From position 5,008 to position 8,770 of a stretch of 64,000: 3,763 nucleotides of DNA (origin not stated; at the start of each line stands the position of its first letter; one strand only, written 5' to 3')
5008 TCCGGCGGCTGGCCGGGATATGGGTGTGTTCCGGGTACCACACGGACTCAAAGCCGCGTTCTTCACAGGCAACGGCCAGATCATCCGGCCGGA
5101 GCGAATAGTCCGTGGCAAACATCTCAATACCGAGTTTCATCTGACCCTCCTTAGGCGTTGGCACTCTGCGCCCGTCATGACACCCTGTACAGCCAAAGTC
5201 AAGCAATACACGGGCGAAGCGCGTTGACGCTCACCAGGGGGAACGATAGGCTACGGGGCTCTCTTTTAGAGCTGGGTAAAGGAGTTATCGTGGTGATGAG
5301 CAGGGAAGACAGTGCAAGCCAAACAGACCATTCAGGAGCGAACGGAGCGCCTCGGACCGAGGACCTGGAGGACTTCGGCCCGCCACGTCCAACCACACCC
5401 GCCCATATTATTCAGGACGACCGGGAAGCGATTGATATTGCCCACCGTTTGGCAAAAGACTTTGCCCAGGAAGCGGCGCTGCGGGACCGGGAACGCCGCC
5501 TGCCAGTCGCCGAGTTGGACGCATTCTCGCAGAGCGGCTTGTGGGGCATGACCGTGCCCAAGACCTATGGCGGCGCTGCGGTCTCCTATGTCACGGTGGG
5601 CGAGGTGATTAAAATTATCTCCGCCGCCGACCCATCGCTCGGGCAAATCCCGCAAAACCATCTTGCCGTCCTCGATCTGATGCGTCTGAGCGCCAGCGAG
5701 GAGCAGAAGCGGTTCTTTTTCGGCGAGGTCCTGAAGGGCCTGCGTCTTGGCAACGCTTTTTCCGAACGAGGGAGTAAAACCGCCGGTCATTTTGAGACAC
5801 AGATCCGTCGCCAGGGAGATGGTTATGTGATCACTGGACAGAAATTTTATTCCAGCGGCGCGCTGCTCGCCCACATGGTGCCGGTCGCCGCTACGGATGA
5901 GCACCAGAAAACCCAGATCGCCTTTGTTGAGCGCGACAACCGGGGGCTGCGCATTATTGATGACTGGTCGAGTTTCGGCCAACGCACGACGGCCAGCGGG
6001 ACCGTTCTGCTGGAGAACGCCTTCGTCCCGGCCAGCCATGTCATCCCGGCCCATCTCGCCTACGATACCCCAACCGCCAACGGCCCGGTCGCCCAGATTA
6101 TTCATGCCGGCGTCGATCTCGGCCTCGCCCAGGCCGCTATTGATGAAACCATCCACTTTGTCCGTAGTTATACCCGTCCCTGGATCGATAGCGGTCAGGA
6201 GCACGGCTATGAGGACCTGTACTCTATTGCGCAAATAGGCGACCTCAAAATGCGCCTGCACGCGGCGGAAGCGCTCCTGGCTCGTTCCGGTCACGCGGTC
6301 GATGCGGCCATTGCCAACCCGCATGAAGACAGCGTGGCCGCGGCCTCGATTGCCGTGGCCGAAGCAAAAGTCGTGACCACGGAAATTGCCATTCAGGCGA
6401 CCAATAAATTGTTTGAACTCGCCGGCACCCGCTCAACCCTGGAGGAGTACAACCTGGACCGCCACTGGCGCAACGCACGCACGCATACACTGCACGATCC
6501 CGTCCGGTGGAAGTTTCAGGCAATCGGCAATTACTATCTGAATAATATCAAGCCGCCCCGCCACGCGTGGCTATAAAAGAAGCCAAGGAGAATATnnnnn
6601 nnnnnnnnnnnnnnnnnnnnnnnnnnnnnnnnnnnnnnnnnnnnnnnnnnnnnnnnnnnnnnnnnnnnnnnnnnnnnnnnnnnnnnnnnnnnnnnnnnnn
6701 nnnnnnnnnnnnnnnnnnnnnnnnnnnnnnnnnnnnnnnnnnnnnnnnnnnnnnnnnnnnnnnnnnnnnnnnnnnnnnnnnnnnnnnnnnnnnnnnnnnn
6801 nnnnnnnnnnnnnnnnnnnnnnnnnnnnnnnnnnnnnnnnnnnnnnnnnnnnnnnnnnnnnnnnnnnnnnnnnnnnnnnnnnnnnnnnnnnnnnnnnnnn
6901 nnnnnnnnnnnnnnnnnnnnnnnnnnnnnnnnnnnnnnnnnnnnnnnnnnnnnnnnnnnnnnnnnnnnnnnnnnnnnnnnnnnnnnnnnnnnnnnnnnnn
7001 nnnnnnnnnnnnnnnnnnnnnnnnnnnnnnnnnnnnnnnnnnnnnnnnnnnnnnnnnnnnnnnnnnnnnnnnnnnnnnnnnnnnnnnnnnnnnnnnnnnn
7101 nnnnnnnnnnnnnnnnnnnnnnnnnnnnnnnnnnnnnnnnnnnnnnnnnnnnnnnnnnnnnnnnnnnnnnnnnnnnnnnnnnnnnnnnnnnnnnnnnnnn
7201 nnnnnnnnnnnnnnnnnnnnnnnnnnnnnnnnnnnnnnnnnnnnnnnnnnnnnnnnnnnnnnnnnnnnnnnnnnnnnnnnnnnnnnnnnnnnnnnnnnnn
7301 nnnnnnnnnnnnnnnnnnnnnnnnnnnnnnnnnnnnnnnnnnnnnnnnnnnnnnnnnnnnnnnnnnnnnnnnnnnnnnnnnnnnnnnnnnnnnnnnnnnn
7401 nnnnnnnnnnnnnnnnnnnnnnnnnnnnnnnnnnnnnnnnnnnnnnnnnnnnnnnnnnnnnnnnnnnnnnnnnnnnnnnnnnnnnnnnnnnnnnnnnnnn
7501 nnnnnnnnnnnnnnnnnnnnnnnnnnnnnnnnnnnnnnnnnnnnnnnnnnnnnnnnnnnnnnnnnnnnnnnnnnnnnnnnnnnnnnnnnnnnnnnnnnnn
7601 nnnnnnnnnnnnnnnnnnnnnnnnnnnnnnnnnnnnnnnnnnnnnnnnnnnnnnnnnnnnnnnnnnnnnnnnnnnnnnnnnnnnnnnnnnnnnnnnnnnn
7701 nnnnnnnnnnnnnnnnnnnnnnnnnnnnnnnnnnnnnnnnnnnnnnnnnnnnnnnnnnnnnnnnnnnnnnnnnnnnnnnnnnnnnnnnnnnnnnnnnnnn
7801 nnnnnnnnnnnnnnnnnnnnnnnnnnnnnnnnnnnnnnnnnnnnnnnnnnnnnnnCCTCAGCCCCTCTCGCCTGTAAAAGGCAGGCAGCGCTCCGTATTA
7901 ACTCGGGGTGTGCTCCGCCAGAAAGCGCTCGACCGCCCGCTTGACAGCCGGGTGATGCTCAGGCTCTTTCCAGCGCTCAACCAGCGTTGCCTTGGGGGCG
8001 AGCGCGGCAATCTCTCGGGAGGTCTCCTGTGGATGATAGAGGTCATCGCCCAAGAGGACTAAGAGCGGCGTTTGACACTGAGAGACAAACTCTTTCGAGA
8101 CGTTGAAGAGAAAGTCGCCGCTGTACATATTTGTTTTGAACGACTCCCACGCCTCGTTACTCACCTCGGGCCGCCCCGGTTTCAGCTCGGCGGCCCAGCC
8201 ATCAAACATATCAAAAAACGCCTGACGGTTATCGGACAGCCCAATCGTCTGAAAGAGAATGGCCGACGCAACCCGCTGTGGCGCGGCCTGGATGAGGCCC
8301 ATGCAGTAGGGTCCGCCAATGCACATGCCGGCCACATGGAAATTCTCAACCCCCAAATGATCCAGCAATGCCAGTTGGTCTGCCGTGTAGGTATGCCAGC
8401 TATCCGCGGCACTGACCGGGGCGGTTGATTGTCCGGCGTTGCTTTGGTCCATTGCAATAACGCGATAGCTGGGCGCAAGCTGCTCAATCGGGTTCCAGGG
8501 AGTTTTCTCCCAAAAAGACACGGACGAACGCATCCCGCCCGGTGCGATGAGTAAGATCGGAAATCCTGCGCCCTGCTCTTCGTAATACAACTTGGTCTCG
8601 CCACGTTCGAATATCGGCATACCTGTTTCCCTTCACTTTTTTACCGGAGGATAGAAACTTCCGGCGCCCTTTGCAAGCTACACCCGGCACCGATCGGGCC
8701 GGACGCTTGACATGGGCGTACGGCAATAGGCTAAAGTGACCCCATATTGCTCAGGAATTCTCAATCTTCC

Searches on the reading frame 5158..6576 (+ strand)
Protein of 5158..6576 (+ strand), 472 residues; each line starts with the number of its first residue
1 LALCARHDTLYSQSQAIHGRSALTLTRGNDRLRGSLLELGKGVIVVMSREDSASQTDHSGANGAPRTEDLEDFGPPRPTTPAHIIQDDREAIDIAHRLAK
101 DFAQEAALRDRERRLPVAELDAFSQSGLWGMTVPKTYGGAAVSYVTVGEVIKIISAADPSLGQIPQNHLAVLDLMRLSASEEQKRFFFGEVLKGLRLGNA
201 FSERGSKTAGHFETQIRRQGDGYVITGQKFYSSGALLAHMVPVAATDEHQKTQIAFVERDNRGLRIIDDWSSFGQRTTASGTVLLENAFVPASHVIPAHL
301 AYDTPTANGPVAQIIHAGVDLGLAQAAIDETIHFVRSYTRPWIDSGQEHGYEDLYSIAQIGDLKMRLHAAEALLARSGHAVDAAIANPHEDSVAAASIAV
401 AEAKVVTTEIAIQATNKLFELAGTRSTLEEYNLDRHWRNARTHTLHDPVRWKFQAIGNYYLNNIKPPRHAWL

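Call 70: search_protein_families(library=pfam, proteins=[window:5158-6576:+], max_evalue=0.001)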
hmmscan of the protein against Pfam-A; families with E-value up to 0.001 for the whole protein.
window:5158-6576:+ (472 aa): 4 families
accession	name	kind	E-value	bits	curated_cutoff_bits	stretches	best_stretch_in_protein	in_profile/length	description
PF08028.16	Acyl-CoA_dh_2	-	1.7e-23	83.8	22.7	1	314-447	1-130/134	Acyl-CoA dehydrogenase, C-terminal domain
PF02771.21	Acyl-CoA_dh_N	-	5.9e-12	46.4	22.9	1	95-194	11-112/113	Acyl-CoA dehydrogenase, N-terminal domain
PF00441.29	Acyl-CoA_dh_1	-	1.4e-09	38.7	22.4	1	315-444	17-132/150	Acyl-CoA dehydrogenase, C-terminal domain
PF02770.24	Acyl-CoA_dh_M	-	1.2e-08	35.4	33.3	1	205-287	10-96/97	Acyl-CoA dehydrogenase, middle domain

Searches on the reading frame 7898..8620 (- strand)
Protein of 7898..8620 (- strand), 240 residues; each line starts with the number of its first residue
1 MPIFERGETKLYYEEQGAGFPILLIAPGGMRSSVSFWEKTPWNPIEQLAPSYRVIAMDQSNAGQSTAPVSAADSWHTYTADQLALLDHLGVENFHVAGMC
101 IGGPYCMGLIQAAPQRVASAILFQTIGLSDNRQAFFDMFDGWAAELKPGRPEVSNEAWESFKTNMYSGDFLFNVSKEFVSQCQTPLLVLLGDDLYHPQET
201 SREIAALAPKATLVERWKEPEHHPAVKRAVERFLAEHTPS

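Call 70: search_protein_families(library=pfam, proteins=[window:7898-8620:-], max_evalue=0.001)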
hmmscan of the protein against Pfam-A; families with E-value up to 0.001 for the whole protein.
window:7898-8620:- (240 aa): 2 families
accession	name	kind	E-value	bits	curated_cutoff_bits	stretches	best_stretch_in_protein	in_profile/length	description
PF00561.26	Abhydrolase_1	-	6.9e-16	59.1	25.8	1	21-143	1-128/245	alpha/beta hydrolase fold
PF12697.13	Abhydrolase_6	-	4.5e-06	27.9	26.3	1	24-234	2-187/217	Alpha/beta hydrolase family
